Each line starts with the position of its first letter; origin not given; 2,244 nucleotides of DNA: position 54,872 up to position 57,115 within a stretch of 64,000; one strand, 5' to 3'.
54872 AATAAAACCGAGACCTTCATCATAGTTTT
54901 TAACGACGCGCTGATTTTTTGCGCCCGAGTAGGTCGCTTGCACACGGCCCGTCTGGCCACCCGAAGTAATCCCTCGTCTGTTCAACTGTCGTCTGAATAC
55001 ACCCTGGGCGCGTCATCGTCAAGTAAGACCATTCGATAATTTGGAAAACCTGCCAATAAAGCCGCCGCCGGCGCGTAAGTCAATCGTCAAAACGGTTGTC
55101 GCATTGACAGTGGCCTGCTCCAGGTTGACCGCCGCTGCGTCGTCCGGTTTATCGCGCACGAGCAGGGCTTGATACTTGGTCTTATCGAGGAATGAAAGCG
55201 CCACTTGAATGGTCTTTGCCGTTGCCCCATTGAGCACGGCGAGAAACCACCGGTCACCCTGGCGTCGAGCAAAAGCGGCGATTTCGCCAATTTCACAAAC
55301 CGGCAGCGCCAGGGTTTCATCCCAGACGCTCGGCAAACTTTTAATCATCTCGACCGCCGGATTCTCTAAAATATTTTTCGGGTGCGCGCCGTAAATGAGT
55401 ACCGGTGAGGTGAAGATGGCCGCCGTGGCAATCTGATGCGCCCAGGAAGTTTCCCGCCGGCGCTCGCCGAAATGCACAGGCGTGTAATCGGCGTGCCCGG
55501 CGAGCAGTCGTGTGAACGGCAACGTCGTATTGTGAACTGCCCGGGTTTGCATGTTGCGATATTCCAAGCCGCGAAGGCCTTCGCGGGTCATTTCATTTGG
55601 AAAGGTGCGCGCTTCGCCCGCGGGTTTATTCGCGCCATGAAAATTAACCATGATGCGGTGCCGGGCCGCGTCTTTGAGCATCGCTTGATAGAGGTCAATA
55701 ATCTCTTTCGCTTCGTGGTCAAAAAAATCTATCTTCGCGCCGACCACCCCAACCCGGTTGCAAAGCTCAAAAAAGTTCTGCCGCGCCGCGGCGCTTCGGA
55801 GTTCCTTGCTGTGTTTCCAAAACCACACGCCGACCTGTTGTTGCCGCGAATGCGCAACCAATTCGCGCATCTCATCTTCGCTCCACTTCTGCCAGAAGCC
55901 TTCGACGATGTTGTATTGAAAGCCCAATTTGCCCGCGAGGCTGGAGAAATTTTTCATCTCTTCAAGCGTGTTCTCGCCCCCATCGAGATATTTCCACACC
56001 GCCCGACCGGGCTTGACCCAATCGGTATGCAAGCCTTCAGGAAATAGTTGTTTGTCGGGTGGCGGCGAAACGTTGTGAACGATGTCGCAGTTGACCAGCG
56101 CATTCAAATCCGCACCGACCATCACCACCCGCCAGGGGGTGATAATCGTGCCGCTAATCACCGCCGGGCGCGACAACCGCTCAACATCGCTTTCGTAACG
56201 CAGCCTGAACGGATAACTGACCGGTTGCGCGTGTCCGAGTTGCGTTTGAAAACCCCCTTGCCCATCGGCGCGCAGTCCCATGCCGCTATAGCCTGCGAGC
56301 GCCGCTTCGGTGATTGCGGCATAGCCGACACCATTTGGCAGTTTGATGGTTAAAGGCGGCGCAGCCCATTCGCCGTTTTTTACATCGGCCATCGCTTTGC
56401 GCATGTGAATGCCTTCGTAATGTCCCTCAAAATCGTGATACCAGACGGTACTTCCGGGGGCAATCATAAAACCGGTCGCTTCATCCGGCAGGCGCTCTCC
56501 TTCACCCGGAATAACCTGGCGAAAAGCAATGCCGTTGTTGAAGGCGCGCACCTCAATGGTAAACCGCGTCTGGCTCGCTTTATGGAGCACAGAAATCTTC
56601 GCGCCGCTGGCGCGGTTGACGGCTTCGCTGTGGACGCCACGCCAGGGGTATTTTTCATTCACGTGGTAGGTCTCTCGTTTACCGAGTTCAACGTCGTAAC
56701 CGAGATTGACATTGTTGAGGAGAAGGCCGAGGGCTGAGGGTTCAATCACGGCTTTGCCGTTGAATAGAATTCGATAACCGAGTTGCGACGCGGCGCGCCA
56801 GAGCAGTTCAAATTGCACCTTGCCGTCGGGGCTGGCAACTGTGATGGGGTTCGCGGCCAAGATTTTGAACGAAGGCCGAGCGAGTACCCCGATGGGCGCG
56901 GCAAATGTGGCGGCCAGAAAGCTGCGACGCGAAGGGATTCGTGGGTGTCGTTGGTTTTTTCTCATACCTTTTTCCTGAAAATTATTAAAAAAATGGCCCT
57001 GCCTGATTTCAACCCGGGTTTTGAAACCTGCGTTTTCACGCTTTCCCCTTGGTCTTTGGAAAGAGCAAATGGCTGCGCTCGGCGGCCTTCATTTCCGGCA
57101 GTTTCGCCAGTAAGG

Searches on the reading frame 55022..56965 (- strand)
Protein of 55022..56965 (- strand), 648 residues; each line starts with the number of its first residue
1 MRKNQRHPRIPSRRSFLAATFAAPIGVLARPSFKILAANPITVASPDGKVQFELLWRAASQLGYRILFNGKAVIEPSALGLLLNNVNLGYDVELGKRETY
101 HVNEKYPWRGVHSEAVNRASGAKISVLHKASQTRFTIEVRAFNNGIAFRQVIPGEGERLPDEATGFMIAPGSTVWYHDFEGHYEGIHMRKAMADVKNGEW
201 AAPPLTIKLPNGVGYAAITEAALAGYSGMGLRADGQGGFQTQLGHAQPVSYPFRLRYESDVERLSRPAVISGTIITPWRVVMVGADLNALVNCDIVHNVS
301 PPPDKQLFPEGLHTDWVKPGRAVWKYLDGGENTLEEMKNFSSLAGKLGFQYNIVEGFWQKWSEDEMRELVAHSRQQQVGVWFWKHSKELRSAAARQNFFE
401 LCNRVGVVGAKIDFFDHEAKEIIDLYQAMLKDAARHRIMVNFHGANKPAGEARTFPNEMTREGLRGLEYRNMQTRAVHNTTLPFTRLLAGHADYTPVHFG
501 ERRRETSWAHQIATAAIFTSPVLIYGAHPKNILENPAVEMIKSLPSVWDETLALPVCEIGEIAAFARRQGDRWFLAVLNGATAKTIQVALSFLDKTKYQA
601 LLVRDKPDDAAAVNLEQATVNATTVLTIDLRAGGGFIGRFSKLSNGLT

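Call 56: search_protein_families(library=pfam, proteins=[window:55022-56965:-], max_evalue=0.00001)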
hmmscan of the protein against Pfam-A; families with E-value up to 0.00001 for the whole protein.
window:55022-56965:- (648 aa): 3 families
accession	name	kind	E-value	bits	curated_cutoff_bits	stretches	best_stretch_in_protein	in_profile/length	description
PF10566.15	Glyco_hydro_97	-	3.8e-49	168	32.5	1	314-545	2-275/275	Glycoside hydrolase 97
PF14508.12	GH97_N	-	3.6e-45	154.7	25.3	1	43-302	1-229/229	Glycosyl-hydrolase 97 N-terminal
PF14509.12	GH97_C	-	2.1e-22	79.6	25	1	547-640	1-96/97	Glycosyl-hydrolase 97 C-terminal, oligomerisation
